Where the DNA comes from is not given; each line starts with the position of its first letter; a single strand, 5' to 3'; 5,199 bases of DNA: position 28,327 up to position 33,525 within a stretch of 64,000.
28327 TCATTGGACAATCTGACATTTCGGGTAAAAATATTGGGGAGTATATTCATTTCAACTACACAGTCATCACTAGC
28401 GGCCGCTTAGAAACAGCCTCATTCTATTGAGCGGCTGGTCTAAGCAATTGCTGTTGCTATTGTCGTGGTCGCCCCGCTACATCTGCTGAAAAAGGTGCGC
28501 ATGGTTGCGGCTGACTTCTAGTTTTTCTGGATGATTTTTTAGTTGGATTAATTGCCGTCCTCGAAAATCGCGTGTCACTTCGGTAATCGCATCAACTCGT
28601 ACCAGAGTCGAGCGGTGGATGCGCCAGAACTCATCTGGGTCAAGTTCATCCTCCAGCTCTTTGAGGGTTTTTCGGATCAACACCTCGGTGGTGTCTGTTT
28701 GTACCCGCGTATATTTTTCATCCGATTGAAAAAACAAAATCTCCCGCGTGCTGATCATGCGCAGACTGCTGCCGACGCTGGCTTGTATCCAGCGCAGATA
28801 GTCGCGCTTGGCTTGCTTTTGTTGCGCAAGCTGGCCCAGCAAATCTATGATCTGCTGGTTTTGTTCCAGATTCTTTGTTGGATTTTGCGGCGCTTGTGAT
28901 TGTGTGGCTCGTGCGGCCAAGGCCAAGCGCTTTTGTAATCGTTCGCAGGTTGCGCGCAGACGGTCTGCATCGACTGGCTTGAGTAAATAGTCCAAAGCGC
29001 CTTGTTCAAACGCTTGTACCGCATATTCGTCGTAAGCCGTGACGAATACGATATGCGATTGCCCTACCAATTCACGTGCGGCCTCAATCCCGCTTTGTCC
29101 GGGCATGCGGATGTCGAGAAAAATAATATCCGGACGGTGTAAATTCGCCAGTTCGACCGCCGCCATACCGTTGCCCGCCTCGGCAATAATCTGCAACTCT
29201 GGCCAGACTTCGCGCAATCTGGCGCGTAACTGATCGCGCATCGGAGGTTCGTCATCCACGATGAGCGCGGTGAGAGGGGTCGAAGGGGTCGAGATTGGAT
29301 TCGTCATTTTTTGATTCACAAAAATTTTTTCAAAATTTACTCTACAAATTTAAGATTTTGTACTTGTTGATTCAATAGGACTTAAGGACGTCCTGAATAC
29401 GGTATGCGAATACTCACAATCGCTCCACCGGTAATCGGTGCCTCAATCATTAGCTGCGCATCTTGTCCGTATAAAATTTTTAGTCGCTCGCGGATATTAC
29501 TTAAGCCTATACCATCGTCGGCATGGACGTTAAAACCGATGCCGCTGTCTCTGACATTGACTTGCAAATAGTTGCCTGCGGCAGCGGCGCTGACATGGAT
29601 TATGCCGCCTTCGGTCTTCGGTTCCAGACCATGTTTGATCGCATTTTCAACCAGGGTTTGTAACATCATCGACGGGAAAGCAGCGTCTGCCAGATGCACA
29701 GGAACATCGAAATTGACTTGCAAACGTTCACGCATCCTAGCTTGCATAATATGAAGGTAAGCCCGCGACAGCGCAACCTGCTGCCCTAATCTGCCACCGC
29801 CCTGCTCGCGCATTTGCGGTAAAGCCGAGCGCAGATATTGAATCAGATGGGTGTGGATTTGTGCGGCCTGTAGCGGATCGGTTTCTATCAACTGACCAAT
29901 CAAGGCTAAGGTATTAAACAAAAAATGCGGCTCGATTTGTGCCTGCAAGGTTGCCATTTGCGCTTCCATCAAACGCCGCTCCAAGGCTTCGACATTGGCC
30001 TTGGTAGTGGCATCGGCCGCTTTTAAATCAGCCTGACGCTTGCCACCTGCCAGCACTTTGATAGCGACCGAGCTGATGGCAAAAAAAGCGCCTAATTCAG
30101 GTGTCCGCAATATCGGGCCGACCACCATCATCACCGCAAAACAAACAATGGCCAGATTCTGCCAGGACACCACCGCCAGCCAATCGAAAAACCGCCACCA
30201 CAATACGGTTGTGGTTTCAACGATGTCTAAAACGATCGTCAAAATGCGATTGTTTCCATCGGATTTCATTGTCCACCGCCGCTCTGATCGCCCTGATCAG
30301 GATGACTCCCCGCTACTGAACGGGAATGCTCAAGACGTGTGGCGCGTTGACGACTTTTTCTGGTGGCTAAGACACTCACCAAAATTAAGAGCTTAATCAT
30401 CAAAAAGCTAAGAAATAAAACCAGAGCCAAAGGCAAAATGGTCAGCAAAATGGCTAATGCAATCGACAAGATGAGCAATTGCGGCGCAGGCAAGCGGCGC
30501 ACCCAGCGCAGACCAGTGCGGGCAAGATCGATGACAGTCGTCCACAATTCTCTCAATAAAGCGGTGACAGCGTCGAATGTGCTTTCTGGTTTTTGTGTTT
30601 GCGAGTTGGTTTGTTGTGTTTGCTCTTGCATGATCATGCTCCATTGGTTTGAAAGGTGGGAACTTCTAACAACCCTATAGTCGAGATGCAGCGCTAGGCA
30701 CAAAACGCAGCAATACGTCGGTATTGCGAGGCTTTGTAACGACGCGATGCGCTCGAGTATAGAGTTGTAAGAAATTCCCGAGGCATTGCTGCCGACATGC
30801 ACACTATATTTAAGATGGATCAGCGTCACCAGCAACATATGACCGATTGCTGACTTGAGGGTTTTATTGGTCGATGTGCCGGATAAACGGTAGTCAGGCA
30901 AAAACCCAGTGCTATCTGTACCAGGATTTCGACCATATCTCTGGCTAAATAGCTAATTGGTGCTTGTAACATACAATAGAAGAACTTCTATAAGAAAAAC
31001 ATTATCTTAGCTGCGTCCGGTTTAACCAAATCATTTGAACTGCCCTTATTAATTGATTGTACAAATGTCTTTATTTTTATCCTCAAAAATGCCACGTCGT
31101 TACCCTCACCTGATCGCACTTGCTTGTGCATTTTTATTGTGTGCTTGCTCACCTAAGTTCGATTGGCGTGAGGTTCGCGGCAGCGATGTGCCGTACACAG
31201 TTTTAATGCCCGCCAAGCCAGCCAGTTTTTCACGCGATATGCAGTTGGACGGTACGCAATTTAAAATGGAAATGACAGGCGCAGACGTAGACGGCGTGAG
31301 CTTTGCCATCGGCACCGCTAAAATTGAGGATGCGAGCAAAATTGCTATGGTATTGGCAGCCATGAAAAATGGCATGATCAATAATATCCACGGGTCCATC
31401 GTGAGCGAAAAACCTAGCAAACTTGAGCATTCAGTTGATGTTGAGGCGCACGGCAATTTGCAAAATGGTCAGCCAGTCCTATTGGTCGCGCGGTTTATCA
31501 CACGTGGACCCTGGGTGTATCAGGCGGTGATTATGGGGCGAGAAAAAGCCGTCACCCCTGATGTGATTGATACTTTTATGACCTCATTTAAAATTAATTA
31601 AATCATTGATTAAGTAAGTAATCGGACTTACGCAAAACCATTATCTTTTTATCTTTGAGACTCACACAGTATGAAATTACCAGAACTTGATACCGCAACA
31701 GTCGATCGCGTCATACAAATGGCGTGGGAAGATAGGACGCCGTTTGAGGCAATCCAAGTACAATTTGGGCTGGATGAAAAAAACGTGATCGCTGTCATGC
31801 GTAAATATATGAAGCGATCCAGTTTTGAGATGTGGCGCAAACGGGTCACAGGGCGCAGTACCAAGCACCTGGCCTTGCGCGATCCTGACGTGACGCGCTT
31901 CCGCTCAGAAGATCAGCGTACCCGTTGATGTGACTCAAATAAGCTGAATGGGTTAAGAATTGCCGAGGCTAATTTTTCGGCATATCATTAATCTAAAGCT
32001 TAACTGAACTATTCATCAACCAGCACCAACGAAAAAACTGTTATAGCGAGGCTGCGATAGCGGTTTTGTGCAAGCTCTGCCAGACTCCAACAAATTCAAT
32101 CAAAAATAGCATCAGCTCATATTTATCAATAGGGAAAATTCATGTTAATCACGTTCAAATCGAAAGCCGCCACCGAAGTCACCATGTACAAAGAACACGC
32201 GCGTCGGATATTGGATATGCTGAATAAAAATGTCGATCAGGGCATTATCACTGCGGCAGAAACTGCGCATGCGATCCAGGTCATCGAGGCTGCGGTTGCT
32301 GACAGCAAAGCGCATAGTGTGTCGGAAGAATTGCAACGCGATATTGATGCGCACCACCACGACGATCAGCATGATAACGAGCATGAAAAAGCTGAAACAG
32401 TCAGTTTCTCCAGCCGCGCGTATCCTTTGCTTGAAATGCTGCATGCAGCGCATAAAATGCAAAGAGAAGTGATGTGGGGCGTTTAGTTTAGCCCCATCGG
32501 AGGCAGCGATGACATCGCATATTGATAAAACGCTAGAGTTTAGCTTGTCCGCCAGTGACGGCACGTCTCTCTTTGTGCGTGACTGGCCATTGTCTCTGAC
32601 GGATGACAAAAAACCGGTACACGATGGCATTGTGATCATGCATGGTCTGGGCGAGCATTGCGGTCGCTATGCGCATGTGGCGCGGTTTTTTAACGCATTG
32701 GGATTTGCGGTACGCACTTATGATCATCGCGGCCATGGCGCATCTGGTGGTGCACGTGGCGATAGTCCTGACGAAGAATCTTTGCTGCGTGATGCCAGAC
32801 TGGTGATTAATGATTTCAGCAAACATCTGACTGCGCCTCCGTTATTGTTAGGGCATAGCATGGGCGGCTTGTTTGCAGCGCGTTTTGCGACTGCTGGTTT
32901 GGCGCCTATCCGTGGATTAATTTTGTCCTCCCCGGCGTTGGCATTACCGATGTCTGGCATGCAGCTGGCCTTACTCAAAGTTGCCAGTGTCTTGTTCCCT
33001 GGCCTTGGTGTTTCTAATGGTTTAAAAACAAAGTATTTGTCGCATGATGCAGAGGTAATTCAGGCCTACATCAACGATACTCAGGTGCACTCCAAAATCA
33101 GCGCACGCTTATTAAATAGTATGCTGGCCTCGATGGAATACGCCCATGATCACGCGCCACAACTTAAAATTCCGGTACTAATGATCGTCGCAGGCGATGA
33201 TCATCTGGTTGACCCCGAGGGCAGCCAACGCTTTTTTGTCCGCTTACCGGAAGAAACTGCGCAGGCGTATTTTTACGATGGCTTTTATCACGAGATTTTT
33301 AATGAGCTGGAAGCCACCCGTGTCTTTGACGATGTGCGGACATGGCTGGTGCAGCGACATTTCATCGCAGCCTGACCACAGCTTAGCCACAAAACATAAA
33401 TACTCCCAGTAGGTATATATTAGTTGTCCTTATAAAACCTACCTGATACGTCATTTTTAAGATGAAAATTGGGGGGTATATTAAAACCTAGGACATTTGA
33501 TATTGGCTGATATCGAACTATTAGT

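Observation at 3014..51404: Nine copies of an unnamed ~85-bp structured intergenic repeat, about one per 7 kb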

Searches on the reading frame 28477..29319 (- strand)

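Call 18: search_protein_families(library=pfam, proteins=[window:28477-29319:-])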
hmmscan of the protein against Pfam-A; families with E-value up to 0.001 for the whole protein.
window:28477-29319:- (280 aa): 2 families
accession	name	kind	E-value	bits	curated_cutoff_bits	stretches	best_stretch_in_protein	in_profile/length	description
PF04397.21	LytTR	-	1.8e-26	92.6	22.6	1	186-279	3-95/98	LytTr DNA-binding domain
PF00072.30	Response_reg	-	6.1e-24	84.8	30.2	1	19-124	2-109/111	Response regulator receiver domain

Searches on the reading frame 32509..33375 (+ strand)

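Call 18: search_protein_families(library=pfam, proteins=[window:32509-33375:+])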
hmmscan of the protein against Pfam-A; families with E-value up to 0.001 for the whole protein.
window:32509-33375:+ (288 aa): 4 families
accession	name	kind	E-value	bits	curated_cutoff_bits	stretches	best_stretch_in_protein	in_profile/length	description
PF12146.15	Hydrolase_4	-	3.2e-69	233.3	27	1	40-268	6-239/239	Serine aminopeptidase, S33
PF12697.13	Abhydrolase_6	-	6.5e-15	56.8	26.3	1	41-247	1-191/217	Alpha/beta hydrolase family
PF00561.26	Abhydrolase_1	-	7.1e-15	55.8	25.8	1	41-147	3-103/245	alpha/beta hydrolase fold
PF12695.13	Abhydrolase_5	-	0.00018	21.8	27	0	113-139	61-86/164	Alpha/beta hydrolase family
